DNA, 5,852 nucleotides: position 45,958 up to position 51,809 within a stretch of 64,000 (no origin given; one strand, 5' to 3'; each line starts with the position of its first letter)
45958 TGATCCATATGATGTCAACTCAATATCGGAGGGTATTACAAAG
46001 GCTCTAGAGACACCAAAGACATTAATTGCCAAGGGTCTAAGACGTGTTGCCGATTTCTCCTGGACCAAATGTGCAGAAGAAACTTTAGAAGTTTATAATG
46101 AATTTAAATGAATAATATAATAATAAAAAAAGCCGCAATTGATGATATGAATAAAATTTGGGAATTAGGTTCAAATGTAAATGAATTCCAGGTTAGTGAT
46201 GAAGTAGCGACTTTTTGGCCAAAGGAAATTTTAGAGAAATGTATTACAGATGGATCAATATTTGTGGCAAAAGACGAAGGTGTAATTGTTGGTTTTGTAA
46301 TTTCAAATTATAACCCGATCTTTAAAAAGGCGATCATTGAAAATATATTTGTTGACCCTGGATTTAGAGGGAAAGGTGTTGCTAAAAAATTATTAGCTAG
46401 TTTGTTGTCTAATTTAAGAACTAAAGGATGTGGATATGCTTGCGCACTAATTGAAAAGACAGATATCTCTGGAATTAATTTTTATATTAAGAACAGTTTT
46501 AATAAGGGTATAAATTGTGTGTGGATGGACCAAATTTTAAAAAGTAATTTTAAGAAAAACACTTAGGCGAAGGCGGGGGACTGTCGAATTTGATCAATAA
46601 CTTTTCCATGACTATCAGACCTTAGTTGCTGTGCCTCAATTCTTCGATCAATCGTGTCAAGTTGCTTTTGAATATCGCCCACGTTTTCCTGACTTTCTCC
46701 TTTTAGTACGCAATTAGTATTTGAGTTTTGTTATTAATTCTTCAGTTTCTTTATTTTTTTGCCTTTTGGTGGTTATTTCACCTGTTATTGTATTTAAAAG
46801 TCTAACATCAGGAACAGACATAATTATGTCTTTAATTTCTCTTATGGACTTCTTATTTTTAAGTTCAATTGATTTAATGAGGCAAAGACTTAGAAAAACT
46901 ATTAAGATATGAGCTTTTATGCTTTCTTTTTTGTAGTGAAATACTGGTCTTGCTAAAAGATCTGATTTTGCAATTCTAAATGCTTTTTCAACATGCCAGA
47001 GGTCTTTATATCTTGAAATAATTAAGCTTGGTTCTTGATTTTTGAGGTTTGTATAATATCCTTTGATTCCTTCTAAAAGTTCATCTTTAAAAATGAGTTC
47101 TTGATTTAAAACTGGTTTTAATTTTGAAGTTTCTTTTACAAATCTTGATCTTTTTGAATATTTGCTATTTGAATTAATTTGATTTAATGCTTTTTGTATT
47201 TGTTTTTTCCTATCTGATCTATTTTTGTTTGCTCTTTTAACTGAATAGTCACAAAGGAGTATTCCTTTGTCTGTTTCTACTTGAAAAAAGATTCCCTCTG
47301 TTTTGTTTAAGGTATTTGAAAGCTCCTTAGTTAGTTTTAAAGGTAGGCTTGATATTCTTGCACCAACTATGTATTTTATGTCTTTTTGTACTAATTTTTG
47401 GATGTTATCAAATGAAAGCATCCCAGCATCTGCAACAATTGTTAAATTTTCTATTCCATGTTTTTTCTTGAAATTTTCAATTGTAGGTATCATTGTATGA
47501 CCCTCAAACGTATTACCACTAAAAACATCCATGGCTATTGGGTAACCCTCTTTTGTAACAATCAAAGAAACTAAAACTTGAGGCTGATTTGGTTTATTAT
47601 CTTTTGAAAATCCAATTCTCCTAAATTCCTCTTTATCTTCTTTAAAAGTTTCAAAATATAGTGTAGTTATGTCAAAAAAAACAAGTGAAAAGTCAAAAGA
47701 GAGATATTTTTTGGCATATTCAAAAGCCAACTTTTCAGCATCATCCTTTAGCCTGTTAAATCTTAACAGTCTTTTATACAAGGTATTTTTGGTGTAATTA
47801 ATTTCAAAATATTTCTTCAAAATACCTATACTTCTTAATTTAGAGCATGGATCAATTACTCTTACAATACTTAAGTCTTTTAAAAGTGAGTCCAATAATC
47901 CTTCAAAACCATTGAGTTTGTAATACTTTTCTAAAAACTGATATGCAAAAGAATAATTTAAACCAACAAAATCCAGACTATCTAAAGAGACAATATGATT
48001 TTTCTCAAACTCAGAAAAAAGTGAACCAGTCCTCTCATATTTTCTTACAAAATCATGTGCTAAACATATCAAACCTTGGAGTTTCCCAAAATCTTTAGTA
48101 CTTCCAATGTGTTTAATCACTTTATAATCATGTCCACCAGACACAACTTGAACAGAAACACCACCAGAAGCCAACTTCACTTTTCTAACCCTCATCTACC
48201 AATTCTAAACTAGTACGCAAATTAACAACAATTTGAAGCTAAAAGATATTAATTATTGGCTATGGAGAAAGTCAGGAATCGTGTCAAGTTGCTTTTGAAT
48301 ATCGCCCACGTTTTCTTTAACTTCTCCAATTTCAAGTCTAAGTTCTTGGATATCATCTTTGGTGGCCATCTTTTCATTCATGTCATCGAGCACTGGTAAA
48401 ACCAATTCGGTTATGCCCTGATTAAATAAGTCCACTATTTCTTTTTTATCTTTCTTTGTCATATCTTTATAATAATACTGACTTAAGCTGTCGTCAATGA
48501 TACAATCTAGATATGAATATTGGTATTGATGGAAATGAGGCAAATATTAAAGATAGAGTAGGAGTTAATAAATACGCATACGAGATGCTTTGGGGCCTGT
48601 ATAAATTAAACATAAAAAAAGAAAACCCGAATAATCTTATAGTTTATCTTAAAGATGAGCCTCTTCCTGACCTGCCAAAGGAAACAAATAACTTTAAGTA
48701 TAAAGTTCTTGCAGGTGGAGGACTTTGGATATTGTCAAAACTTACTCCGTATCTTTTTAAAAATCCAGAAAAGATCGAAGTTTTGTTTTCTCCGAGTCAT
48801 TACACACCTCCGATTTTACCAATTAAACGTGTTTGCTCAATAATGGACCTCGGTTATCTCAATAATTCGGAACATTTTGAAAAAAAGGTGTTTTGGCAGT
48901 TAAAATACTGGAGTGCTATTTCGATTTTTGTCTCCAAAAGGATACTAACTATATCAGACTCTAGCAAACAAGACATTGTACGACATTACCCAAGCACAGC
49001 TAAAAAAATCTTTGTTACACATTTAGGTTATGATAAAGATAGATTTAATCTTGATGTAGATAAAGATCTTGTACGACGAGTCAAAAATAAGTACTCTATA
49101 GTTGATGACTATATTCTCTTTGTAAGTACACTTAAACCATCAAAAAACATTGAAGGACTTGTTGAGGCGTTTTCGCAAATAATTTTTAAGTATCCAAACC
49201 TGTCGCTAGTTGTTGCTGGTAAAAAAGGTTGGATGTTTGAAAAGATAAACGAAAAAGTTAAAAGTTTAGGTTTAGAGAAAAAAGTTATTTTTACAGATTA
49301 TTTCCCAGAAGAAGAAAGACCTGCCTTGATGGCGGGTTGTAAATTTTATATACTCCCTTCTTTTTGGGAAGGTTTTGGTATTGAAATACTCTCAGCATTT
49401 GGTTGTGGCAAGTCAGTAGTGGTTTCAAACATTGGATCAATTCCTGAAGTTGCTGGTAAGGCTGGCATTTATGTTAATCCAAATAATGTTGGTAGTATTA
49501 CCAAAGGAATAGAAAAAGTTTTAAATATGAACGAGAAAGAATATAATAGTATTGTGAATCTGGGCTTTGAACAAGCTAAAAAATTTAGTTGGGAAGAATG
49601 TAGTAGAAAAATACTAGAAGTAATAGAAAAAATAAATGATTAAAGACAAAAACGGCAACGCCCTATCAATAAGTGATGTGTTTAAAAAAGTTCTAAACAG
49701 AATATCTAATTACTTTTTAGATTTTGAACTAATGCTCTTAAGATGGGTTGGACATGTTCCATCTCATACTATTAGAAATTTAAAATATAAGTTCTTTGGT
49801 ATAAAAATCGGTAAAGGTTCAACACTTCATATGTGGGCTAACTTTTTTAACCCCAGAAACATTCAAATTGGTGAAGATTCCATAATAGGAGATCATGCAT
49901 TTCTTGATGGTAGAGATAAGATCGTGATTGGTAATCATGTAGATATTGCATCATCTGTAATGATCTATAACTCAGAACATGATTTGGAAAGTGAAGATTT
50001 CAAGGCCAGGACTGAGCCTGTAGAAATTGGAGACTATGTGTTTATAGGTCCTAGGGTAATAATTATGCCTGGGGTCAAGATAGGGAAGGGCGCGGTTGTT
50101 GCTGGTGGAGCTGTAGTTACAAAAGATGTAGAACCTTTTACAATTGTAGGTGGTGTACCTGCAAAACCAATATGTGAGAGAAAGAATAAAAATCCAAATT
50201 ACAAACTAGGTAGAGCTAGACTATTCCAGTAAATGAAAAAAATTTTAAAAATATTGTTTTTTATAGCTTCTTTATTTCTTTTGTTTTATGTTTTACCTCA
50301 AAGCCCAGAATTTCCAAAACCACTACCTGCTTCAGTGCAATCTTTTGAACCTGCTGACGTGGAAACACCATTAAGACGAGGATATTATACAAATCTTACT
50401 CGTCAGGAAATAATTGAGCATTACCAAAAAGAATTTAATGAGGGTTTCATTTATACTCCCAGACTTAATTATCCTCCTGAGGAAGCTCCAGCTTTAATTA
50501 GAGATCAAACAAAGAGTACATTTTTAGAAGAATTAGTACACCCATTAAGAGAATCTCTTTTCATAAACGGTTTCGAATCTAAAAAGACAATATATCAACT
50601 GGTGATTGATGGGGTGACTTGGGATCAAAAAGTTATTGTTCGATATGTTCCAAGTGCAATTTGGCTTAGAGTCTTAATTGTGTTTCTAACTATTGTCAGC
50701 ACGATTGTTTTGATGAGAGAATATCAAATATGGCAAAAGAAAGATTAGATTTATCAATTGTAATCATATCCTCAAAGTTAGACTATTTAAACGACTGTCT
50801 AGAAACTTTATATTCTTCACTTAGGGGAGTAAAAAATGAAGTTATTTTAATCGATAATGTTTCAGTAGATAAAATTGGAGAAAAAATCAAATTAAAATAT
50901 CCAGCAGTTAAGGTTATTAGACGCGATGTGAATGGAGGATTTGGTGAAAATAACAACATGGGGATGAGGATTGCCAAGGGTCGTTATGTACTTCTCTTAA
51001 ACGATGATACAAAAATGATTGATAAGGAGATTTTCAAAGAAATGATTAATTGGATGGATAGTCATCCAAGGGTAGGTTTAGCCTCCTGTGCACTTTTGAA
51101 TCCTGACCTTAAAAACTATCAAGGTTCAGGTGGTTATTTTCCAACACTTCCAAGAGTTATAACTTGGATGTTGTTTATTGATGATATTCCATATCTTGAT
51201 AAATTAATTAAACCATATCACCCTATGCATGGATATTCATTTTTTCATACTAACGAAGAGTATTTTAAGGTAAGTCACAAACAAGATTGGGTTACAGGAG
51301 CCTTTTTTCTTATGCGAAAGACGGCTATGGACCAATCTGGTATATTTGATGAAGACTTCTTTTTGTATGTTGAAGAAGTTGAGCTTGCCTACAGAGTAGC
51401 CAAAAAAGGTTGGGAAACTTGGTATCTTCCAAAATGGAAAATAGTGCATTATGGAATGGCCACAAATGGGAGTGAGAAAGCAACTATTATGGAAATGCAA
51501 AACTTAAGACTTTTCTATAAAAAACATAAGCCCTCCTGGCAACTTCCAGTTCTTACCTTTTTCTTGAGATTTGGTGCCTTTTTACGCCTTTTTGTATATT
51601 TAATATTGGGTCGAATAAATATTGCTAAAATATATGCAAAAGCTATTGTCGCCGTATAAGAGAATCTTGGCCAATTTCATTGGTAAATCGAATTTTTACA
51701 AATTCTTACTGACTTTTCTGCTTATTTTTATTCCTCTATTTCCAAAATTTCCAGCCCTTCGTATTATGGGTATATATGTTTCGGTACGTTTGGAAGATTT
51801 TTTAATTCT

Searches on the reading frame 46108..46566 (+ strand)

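Call 30: search_protein_families(library=pfam, proteins=[window:46108-46566:+], max_evalue=0.001)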
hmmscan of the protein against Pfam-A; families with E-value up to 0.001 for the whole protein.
window:46108-46566:+ (152 aa): 6 families
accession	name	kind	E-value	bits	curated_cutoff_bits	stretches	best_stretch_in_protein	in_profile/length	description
PF00583.31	Acetyltransf_1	-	2.3e-14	54.1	20.7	1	46-126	30-111/116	Acetyltransferase (GNAT) family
PF13508.13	Acetyltransf_7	-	1e-12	48.7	27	1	48-131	2-82/84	Acetyltransferase (GNAT) domain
PF13673.13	Acetyltransf_10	-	3.4e-08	34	23.6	1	41-128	21-104/128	Acetyltransferase (GNAT) domain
PF13527.13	Acetyltransf_9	-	1.1e-05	25.9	25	1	6-109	2-107/127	Acetyltransferase (GNAT) domain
PF14542.12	Acetyltransf_CG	-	1.5e-05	25.4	30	1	60-107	11-57/80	GCN5-related N-acetyl-transferase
PF17013.11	Acetyltransf_15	-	0.00098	19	35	0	69-104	65-102/210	Putative acetyl-transferase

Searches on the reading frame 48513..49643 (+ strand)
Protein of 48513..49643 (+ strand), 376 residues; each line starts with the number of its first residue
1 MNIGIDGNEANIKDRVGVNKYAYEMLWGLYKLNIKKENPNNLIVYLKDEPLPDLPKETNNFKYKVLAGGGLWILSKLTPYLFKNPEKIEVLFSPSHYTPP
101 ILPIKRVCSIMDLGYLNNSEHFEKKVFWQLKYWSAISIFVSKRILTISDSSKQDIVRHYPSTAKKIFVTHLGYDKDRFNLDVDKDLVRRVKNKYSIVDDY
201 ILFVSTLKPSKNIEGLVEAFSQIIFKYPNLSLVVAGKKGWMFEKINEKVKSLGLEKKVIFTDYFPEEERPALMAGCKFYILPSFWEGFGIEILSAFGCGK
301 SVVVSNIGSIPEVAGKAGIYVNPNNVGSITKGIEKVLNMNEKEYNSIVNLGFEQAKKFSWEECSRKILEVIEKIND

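Call 30: search_protein_families(library=pfam, proteins=[window:48513-49643:+], max_evalue=0.001)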
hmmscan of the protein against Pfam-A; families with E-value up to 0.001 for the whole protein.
window:48513-49643:+ (376 aa): 2 families
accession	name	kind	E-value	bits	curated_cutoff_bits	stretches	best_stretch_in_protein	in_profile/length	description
PF00534.26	Glycos_transf_1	-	9.1e-31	107.1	26.4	1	198-343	15-162/172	Glycosyl transferases group 1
PF13692.12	Glyco_trans_1_4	-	3.1e-26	92.8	27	1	200-338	3-141/142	Glycosyl transferases group 1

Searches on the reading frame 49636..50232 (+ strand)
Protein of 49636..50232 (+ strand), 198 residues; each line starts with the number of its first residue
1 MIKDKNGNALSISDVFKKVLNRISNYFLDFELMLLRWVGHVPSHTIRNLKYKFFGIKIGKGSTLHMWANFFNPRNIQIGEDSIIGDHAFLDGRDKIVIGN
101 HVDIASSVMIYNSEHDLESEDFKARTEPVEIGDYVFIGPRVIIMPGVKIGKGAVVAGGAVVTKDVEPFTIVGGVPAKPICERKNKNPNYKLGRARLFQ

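Call 54: search_protein_families(library=pfam, proteins=[window:49636-50232:+], max_evalue=0.0001)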
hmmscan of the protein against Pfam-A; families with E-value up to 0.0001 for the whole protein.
window:49636-50232:+ (198 aa): 2 families
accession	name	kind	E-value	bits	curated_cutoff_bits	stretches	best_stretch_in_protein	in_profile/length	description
PF00132.30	Hexapep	-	1.9e-16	59.4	27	1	129-163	2-36/36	Bacterial transferase hexapeptide (six repeats)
PF14602.12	Hexapep_2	-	3.5e-09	36.7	27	1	128-163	1-34/34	Hexapeptide repeat of succinyl-transferase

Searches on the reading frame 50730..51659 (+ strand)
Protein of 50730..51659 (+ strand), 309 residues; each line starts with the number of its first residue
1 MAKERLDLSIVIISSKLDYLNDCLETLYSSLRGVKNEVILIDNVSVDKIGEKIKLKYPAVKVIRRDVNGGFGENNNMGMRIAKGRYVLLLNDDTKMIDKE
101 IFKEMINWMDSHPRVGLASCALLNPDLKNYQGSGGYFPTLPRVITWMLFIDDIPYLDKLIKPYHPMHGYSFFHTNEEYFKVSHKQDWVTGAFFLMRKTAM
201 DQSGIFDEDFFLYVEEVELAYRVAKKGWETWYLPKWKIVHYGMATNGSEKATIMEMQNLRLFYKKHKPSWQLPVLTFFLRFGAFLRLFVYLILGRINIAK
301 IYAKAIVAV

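Call 54: search_protein_families(library=pfam, proteins=[window:50730-51659:+], max_evalue=0.0001)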
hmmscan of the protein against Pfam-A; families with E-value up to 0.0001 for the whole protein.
window:50730-51659:+ (309 aa): 2 families
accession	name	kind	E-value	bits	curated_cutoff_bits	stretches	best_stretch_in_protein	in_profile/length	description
PF00535.33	Glycos_transf_2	-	2.7e-13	50.6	23.3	1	16-115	9-109/168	Glycosyl transferase family 2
PF13641.12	Glyco_tranf_2_3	-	1.1e-08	35.8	27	1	24-241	17-212/230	Glycosyltransferase like family 2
